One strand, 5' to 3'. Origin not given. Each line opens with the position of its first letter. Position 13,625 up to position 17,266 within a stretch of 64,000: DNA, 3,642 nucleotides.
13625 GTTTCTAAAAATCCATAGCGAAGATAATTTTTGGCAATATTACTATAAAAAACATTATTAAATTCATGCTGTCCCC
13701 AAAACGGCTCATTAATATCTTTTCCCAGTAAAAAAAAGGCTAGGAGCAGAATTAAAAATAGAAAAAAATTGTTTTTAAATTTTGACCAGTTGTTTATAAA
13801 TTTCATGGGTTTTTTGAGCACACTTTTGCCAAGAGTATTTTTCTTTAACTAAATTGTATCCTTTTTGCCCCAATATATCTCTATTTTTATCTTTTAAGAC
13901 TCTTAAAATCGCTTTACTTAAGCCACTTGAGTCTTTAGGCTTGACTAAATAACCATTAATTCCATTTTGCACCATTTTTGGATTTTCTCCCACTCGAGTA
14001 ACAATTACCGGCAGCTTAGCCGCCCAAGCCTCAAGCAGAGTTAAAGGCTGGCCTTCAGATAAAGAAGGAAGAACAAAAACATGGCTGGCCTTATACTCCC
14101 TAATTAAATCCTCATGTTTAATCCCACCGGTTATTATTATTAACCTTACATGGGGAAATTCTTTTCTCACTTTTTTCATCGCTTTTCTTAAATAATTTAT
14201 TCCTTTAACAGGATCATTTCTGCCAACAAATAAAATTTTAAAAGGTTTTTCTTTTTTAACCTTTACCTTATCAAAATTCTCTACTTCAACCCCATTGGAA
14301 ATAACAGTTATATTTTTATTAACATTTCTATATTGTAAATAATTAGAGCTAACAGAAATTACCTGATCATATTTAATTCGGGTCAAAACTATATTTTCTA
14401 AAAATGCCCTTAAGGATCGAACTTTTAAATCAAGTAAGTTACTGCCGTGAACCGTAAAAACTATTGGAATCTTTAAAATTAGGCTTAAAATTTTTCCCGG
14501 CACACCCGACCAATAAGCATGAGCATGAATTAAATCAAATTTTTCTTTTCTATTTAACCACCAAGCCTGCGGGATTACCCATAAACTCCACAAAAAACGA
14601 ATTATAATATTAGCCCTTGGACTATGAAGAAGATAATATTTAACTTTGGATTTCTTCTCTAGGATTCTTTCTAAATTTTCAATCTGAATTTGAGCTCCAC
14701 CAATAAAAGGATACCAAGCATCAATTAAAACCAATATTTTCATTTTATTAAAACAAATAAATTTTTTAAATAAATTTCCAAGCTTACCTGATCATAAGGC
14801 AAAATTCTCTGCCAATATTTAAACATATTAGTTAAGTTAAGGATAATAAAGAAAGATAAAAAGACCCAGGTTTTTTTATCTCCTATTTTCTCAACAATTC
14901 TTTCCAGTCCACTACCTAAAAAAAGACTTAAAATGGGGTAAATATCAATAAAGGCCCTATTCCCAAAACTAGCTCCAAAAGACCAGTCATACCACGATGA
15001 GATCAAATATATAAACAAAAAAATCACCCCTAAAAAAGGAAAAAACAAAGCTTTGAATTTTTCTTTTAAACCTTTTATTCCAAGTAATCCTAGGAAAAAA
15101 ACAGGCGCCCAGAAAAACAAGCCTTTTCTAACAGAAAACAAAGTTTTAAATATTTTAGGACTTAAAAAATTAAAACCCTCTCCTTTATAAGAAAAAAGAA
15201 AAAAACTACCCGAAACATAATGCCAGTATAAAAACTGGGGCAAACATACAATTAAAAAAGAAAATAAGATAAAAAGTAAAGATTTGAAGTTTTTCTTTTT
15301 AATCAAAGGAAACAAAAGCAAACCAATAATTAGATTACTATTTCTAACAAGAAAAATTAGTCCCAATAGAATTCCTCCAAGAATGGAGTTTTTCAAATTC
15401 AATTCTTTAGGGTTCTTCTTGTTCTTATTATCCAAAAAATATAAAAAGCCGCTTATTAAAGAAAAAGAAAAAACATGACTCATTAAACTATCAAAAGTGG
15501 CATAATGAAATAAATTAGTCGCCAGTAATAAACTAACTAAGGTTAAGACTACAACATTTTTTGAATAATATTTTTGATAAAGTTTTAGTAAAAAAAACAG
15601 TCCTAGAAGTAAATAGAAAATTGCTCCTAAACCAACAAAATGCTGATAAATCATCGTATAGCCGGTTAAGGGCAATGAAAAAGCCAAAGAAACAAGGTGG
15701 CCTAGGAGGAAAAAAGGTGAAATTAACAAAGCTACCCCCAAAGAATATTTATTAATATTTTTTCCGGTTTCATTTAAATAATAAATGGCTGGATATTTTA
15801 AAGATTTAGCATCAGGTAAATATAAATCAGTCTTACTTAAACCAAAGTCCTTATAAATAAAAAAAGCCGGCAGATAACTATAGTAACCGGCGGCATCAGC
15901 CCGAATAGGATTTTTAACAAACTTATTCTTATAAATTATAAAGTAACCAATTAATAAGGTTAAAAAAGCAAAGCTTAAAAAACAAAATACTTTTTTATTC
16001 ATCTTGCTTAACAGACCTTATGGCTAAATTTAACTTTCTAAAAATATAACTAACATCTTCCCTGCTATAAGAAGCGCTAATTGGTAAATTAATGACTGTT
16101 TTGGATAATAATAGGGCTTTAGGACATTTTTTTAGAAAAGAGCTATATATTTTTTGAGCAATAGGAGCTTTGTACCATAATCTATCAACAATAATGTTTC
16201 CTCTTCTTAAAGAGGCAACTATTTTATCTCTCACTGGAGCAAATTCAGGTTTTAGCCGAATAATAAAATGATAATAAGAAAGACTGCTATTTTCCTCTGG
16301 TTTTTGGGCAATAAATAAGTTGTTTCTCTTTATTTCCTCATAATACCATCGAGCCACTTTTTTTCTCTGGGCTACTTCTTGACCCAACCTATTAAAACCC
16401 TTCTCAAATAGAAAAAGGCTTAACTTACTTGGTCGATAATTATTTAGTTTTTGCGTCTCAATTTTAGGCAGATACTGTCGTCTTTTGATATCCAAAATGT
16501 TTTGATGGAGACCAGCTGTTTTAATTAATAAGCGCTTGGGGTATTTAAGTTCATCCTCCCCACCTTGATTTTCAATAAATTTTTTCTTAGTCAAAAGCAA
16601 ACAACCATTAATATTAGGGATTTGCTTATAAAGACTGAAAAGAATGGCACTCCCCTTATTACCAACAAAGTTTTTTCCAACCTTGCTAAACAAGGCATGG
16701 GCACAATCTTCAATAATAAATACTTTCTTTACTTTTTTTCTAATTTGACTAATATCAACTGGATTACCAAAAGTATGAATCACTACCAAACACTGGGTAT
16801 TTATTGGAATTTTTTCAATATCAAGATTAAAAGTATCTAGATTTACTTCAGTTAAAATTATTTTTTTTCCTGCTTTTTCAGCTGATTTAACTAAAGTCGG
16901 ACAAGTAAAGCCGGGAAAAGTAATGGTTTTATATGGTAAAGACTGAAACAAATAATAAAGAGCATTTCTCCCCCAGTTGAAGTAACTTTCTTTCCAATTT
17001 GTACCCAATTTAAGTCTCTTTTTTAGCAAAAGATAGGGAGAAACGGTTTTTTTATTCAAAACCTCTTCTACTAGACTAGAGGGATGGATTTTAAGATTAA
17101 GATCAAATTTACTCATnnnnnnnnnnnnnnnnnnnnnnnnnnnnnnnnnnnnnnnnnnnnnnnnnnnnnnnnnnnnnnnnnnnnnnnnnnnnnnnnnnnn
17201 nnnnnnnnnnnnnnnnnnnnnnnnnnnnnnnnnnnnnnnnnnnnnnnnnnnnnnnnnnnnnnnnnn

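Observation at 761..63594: About 57 kb co-directional glycosylation island lacking the canonical initiation, polymerisation and nucleotide-sugar-modifying genes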

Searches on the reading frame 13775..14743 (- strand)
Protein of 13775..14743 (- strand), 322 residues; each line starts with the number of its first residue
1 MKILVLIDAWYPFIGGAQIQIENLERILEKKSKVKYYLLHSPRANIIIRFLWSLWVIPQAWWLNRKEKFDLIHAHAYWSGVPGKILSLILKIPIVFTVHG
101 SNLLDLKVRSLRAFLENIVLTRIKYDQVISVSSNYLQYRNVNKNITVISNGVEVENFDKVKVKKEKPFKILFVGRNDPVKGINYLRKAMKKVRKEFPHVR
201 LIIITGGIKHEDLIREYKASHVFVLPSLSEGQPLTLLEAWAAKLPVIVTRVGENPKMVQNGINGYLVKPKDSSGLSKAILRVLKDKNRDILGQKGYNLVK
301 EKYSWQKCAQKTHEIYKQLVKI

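Call 4: search_protein_families(library=pfam, proteins=[window:13775-14743:-], max_evalue=0.01)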
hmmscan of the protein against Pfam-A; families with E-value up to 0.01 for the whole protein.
window:13775-14743:- (322 aa): 7 families
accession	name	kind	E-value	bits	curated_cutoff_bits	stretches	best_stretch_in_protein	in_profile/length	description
PF00534.26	Glycos_transf_1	-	1.6e-31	109.5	26.4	2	203-296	76-170/172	Glycosyl transferases group 1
PF13692.12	Glyco_trans_1_4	-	3.7e-28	99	27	2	202-285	61-142/142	Glycosyl transferases group 1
PF13439.12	Glyco_transf_4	-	2.5e-15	57.3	28.5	1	34-155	38-169/170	Glycosyltransferase Family 4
PF13579.12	Glyco_trans_4_4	-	7.1e-10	39.9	29.7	1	49-151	58-158/158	Glycosyl transferase 4-like domain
PF20706.3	GT4-conflict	-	5e-09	36.1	26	1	210-250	272-312/385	Family 4 Glycosyltransferase in conflict systems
PF13477.12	Glyco_trans_4_2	-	7.6e-06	26.6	23.4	1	63-130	69-137/139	Glycosyl transferase 4-like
PF13524.12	Glyco_trans_1_2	-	0.00029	21.2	25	1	204-312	31-142/144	Glycosyl transferase-like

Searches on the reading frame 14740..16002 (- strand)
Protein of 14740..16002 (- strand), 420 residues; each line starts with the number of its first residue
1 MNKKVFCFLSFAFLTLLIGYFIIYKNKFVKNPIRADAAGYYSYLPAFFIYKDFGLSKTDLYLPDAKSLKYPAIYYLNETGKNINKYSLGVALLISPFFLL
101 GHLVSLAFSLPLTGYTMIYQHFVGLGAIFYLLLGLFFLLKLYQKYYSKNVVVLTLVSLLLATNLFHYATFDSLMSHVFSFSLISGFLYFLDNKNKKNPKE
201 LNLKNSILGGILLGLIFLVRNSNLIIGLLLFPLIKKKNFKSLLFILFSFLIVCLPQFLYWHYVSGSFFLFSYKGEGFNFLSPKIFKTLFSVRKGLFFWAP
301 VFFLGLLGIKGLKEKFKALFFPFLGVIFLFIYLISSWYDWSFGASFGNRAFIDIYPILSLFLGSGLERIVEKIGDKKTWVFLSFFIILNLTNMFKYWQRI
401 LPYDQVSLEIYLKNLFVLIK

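Call 4: search_protein_families(library=pfam, proteins=[window:14740-16002:-], max_evalue=0.01)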
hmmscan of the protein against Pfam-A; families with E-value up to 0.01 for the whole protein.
window:14740-16002:- (420 aa): 0 families

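Call 15: search_protein_families(library=pfam, proteins=[window:14740-16002:-], max_evalue=10)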
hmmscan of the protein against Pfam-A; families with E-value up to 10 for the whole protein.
window:14740-16002:- (420 aa): 0 families

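Call 31: find_homologous_proteins(query=window:14740-16002:-, max_evalue=0.00001)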
Query window:14740-16002:- (420 aa): 272 proteins with E <= 0.00001 among 8000 candidates; the best 120 are listed.
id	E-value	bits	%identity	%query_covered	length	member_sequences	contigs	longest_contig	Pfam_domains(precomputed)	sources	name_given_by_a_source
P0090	5.7e-264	894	100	100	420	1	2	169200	-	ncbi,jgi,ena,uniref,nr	ncbi:hypothetical protein COT75_01680 [Candidatus Beckwithbacteria bacterium CG10_big_fil_rev_8_21_1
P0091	7.0e-159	548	63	100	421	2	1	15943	-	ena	-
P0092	1.3e-154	534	63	100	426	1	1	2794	-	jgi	-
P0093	2.5e-145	503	60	100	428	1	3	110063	-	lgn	-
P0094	2.6e-141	490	58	100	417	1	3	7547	-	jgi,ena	-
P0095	1.1e-139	484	57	99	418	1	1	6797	-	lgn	-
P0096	2.1e-131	457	55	96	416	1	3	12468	-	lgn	-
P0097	1.2e-129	451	55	97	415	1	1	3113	-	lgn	-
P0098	2.6e-129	450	54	96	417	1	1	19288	-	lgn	-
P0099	8.8e-127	442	55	99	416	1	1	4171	-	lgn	-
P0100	8.3e-124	432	52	100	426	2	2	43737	-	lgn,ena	-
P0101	1.1e-115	405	49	99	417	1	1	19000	-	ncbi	ncbi:hypothetical protein ACFLZ1_04425 [Patescibacteria group bacterium]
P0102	2.7e-79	285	39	96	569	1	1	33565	-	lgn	-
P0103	1.3e-73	267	40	98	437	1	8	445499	-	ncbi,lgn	-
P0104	5.3e-72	261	36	95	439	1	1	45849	-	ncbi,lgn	ncbi:MAG: hypothetical protein ABIM99_01795 [Candidatus Dojkabacteria bacterium]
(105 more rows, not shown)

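Call 39: predict_structure(alignment_id=A2)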
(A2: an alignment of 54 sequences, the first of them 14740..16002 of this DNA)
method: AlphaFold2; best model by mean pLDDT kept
length: 420 residues; sequences in the alignment: 54
mean_pLDDT: 94.6   pTM: 0.94
mean pLDDT of the five models: 94.6, 94.1, 94.1, 93.8, 93.5
residues with pLDDT >= 90: 374; 70-90: 33; 50-70: 13; < 50: 0
segments of 3 or more residues with pLDDT < 50: none
pLDDT, mean of each block of 10 residues (from residue 1): 88 98 95 94 97 92 70 92 96 98 98 96 98 98 96 98 98 97 97 72 93 98 96 84 96 97 95 92 98 97 98 96 98 96 93 98 98 98 98 95 96 90
secondary structure, 60 per line:
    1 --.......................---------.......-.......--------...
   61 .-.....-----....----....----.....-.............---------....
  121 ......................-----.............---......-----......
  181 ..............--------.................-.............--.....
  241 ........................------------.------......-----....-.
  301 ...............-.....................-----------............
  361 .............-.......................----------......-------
elements in order: H3-25 H35-41 H43-49 H58-61 H63-67 E73-76 E81-84 H89-93 H95-107 H117-142 H148-160 H164-169 H175-194 H203-219 H221-233 H236-264 H284-289 H295-298 H300-315 H317-336 H349-373 H375-397 H408-413

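Call 42: fold_search(model_id=the predicted structure, library=pdb)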
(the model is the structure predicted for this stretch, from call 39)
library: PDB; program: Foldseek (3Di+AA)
matches with E <= 10: 154; with E <= 0.001: 2
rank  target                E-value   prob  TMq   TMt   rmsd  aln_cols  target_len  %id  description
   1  9s6t_A                3.7e-04  1.00  0.58  0.52   5.7       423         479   15  Ternary cryo-EM structure of chicken ALG12 with Dol25-PP-GlcNAc2Man7, Dol25-P-Man, and Fab (released 2026-03-18)
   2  7e9s_A                9.0e-04  1.00  0.48  0.26  16.6       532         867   12  Archaeal oligosaccharyltransferase AglB from Archaeoglobus fulgidus in complex with an inhibitory peptide and a dolich (released 2021-09-08)
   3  9s6u_A                1.1e-03  1.00  0.56  0.45   6.9       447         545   13  Ternary cryo-EM structure of human ALG9 with Dol25-PP-GlcNAc2Man8, Dol25-P-Man and Fab (released 2026-03-18)
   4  8pn9_A                1.2e-03  1.00  0.57  0.39  13.2       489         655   10  Structure of human oligosaccharyltransferase OST-A complex bound to NGI-1 (released 2024-05-08)
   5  5ezm                  1.8e-03  1.00  0.55  0.44   6.0       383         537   13  Crystal Structure of ArnT from Cupriavidus metallidurans in the apo state (released 2016-02-17)
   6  3wak                  1.8e-03  1.00  0.51  0.28   9.6       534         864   11  Crystal structure of the Archaeoglobus fulgidus oligosaccharyltransferase (O29867_ARCFU) in the apo form (released 2013-10-30)
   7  3waj                  1.8e-03  1.00  0.45  0.27  13.5       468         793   13  Crystal structure of the Archaeoglobus fulgidus oligosaccharyltransferase (O29867_ARCFU) complex with Zn and sulfate (released 2013-10-30)
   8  8age_A                1.9e-03  1.00  0.55  0.39  10.1       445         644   11  Structure of yeast oligosaccharylransferase complex with acceptor peptide bound (released 2022-12-07)
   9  8agb_A                2.4e-03  1.00  0.55  0.38  11.5       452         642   12  Structure of yeast oligosaccharylransferase complex with lipid-linked oligosaccharide bound (released 2022-12-07)
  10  5ogl_A                3.0e-03  1.00  0.48  0.31   9.2       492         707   12  Structure of bacterial oligosaccharyltransferase PglB in complex with an acceptor peptide and an lipid-linked oligosac (released 2017-10-25)
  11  9s6s_A                3.2e-03  1.00  0.50  0.41   8.1       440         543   14  Ternary cryo-EM structure of human ALG9 with Dol25-PP-GlcNAc2Man6, Dol25-P-Man and Fab (released 2026-03-18)
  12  6gxc_A                4.4e-03  1.00  0.42  0.27  13.4       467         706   12  Bacterial oligosaccharyltransferase PglB in complex with an inhibitory peptide and a reactive lipid-linked oligosaccha (released 2018-11-14)
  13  7oci_F                4.8e-03  1.00  0.52  0.36   8.8       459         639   11  Cryo-EM structure of yeast Ost6p containing oligosaccharyltransferase complex (released 2022-02-16)
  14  5f15                  6.0e-03  1.00  0.52  0.42   7.2       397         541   12  Crystal Structure of ArnT from Cupriavidus metallidurans bound to Undecaprenyl phosphate (released 2016-02-17)
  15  6s7t_A                6.0e-03  1.00  0.44  0.29  12.2       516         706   11  Cryo-EM structure of human oligosaccharyltransferase complex OST-B (released 2019-12-18)
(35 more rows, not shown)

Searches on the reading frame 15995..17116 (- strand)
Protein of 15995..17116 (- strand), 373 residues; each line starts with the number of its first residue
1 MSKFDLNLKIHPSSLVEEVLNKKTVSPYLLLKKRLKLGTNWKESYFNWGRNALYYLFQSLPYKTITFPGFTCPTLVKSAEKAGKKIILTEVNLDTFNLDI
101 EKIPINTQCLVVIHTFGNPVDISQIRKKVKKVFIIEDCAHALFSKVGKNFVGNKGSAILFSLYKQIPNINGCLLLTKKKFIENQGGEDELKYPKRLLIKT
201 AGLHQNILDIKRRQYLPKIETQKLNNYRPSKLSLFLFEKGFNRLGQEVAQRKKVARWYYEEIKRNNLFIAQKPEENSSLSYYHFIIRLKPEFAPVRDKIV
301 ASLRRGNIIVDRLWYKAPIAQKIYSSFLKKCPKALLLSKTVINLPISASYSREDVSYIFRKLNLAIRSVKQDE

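Call 4: search_protein_families(library=pfam, proteins=[window:15995-17116:-], max_evalue=0.01)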
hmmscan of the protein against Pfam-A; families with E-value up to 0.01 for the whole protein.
window:15995-17116:- (373 aa): 1 family
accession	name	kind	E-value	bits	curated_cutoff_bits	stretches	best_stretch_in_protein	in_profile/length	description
PF01041.23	DegT_DnrJ_EryC1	-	3.5e-24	86.1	19.8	1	64-362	66-359/360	DegT/DnrJ/EryC1/StrS aminotransferase family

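Call 36: search_protein_families(library=ncbifam, proteins=[window:15995-17116:-], max_evalue=0.00001)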
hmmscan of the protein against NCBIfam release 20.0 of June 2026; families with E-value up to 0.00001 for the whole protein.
window:15995-17116:- (373 aa): 6 families
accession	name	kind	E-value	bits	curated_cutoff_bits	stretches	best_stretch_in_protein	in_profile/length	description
TIGR03588.1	PseC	equivalog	1.4e-21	76.8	423.5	1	78-363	86-377/380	UDP-4-amino-4,6-dideoxy-N-acetyl-beta-L-altrosamine transaminase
NF008658.2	PRK11658.1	equivalog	2.8e-16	59.1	631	1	85-362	96-373/379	UDP-4-amino-4-deoxy-L-arabinose aminotransferase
TIGR04181.1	NHT_00031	hypoth_equivalog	3.2e-13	49.3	420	1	107-162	135-192/359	LegC family aminotransferase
NF011936.0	PRK15407.1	equivalog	6e-13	48.3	423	1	72-163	123-220/440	lipopolysaccharide biosynthesis protein RfbH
NF008687.0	PRK11706.1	equivalog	2.9e-10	39.5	375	1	64-180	73-198/375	dTDP-4-amino-4,6-dideoxygalactose transaminase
TIGR04427.1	PLP_DesI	equivalog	2.5e-07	30.2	650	0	67-163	95-197/390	dTDP-4-dehydro-6-deoxyglucose aminotransferase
